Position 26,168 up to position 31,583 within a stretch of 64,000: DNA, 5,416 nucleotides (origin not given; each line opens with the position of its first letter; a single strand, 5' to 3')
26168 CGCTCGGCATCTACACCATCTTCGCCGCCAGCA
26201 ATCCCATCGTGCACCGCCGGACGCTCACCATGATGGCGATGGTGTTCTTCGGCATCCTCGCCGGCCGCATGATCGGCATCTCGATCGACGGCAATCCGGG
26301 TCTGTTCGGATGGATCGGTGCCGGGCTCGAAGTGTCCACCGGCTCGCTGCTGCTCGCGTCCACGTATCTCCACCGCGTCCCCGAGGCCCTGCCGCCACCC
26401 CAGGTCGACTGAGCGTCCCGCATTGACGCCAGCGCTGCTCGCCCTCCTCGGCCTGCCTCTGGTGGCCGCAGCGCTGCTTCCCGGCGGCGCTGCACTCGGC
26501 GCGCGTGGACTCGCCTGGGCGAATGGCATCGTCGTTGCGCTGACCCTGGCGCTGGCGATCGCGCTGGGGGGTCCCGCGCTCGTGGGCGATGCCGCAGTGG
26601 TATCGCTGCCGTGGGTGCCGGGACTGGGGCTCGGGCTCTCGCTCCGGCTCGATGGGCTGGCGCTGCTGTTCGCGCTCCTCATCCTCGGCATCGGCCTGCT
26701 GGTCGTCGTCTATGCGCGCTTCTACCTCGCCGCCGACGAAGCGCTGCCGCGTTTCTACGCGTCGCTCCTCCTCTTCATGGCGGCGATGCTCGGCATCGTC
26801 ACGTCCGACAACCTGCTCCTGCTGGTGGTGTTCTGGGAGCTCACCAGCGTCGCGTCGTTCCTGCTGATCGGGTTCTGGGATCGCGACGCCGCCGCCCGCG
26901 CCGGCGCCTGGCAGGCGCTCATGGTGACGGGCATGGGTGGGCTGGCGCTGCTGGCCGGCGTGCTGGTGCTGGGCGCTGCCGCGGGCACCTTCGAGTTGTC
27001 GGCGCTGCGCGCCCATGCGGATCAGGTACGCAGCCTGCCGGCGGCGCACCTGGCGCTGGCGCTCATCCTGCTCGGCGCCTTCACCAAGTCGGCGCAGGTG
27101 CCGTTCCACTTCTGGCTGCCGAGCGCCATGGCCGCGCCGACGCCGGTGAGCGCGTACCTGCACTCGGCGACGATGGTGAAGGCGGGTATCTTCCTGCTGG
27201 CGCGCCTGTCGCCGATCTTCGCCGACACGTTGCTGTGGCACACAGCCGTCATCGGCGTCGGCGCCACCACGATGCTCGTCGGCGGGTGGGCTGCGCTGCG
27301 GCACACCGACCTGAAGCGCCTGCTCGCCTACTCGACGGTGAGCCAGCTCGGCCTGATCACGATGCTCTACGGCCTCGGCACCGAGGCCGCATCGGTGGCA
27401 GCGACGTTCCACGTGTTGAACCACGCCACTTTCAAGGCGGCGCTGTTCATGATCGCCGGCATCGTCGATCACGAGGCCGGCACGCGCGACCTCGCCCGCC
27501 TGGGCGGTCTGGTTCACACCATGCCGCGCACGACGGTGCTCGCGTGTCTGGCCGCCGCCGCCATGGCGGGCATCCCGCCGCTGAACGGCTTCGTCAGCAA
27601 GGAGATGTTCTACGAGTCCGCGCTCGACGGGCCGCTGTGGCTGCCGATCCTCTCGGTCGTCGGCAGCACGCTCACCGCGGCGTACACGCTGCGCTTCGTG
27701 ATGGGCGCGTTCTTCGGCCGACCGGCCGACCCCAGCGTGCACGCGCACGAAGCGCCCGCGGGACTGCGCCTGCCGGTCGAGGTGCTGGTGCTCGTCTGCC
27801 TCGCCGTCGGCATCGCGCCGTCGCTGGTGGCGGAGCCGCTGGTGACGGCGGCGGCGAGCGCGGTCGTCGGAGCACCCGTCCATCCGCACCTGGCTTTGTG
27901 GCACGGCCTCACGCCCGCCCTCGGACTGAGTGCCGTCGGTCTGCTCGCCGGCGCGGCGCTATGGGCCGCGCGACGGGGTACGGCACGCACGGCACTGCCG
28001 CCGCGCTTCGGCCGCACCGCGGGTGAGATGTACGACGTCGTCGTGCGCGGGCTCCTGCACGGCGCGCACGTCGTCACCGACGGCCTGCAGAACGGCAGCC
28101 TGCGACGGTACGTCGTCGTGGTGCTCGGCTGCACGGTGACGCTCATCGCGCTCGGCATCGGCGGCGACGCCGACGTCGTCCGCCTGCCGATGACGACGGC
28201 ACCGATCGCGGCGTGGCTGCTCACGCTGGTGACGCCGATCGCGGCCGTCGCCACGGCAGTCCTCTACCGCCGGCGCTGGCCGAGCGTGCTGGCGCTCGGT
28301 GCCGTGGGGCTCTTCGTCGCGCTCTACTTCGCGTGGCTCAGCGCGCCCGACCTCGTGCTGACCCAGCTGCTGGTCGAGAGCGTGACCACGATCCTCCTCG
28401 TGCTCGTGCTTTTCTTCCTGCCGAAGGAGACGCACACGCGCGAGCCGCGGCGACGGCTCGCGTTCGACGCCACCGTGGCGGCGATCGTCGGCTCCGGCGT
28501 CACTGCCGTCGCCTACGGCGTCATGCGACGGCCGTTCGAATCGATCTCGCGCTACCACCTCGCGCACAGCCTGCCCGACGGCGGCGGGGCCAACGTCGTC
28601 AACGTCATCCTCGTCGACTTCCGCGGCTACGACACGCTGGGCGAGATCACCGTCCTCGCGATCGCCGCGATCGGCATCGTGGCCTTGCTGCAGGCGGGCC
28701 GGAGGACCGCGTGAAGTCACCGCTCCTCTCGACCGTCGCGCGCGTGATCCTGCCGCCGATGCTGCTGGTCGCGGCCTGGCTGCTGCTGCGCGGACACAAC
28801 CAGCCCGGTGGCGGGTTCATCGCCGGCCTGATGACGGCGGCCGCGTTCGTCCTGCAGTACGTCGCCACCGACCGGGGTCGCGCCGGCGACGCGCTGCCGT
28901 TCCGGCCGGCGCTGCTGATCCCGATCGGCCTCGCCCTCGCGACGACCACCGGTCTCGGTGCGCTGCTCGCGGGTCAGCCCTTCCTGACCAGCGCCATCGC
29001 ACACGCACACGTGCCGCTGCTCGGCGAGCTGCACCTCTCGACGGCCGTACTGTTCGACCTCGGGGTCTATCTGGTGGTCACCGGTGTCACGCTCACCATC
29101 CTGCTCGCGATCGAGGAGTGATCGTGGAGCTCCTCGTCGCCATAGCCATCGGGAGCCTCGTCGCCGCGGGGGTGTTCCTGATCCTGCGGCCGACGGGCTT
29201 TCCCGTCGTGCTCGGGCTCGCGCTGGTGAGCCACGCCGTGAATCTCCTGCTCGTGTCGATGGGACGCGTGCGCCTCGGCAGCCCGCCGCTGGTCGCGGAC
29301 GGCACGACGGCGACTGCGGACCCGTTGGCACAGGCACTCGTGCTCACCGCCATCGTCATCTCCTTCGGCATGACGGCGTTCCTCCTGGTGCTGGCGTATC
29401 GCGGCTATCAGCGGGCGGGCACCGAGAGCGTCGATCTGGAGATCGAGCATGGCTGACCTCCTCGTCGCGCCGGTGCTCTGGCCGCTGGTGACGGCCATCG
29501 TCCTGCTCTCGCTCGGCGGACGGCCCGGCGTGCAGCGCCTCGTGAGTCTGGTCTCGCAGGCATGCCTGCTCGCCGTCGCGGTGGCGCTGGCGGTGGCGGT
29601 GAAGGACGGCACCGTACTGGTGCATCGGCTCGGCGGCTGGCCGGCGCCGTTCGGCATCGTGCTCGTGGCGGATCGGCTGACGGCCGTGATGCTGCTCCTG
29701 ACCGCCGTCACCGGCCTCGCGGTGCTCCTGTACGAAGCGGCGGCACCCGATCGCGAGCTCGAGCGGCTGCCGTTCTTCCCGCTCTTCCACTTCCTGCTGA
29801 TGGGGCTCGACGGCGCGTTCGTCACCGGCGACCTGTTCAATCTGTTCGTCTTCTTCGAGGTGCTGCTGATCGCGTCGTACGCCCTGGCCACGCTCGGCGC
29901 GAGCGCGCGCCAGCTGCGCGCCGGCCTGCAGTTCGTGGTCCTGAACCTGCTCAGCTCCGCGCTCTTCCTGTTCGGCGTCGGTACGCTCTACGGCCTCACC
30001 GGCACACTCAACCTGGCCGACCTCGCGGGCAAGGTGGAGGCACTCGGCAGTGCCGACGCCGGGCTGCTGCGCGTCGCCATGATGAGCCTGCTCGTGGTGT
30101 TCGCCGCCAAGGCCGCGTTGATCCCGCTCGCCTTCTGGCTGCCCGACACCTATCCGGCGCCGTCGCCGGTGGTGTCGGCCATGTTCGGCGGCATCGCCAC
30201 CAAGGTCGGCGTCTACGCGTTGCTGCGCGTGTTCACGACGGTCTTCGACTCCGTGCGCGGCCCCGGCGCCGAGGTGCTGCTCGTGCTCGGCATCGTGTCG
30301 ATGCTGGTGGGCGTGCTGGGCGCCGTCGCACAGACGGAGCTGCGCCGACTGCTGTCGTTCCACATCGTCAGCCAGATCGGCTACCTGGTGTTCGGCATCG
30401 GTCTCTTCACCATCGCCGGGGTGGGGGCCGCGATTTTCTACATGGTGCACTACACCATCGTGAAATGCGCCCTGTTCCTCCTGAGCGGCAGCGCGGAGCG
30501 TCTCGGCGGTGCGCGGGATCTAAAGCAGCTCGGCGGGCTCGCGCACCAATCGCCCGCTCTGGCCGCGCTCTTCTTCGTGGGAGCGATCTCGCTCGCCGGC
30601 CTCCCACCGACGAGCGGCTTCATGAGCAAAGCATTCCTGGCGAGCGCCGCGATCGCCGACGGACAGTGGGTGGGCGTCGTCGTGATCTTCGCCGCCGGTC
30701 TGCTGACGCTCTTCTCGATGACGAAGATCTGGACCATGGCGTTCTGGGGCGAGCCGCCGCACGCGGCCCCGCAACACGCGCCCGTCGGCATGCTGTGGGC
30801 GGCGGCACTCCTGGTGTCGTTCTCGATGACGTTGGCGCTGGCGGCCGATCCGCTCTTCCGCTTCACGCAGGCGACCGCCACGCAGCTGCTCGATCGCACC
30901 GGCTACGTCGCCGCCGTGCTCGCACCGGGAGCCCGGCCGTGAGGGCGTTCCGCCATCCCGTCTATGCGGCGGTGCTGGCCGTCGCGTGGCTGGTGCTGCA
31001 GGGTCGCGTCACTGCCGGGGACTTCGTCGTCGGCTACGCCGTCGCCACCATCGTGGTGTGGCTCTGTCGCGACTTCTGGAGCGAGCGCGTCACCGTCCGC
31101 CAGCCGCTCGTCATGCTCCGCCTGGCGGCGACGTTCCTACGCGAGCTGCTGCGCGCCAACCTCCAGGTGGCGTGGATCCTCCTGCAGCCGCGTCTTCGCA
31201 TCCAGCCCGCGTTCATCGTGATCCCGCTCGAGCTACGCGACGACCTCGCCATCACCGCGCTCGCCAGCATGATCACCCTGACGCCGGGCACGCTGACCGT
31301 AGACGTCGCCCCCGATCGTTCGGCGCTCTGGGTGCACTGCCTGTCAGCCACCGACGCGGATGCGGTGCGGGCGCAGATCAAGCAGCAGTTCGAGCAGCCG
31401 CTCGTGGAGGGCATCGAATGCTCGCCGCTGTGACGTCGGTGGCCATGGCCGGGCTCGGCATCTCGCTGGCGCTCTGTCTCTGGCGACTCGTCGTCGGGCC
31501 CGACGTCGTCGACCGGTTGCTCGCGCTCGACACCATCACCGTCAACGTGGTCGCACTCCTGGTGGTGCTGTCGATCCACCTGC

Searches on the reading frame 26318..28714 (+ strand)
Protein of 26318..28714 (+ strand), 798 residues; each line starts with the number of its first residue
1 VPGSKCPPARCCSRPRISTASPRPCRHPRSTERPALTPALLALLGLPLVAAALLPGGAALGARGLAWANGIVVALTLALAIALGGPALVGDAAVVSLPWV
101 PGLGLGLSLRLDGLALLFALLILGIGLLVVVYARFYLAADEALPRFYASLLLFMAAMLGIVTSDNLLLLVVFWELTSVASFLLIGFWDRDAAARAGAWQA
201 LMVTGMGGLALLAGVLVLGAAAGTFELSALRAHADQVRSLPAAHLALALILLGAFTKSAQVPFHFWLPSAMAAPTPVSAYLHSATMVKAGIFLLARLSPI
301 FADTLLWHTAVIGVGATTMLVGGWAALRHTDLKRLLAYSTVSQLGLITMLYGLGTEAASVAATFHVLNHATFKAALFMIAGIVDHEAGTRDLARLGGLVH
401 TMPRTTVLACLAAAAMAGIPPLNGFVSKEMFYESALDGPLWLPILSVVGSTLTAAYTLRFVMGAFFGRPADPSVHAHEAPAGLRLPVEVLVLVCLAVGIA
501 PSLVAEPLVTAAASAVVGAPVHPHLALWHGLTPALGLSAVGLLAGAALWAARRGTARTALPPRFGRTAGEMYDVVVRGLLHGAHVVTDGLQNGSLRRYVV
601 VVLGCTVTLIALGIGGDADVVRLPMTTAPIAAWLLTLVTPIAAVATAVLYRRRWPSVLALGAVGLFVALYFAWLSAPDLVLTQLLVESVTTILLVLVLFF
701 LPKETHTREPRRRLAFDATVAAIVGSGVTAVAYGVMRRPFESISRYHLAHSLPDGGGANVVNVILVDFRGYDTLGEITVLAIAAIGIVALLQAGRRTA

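Call 65: search_protein_families(library=pfam, proteins=[window:26318-28714:+], max_evalue=0.00001)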
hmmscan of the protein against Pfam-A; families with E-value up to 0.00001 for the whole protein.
window:26318-28714:+ (798 aa): 4 families
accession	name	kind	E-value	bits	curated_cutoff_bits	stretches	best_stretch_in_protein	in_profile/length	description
PF00361.26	Proton_antipo_M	-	4.5e-68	230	21.5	1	163-453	1-294/294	NADH:quinone oxidoreductase/Mrp antiporter, TM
PF20501.3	MbhE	-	4.8e-27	94.3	27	1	714-793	3-83/98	MBH, subunit E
PF13244.11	MbhD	-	9.6e-17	61.3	27.2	1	641-703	4-67/67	MBH, subunit D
PF00662.26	Proton_antipo_N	-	2e-09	37.6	24.5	1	102-147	6-51/51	NADH-Ubiquinone oxidoreductase (complex I), chain 5 N-terminus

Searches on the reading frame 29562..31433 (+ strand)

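Call 65: search_protein_families(library=pfam, proteins=[window:29562-31433:+], max_evalue=0.00001)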
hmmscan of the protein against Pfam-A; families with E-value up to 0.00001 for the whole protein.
window:29562-31433:+ (623 aa): 1 family
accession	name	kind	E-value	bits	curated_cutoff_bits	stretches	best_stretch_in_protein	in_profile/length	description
PF01899.21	MNHE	-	2.1e-45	154.5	27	1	470-616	2-144/145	Na+/H+ ion antiporter subunit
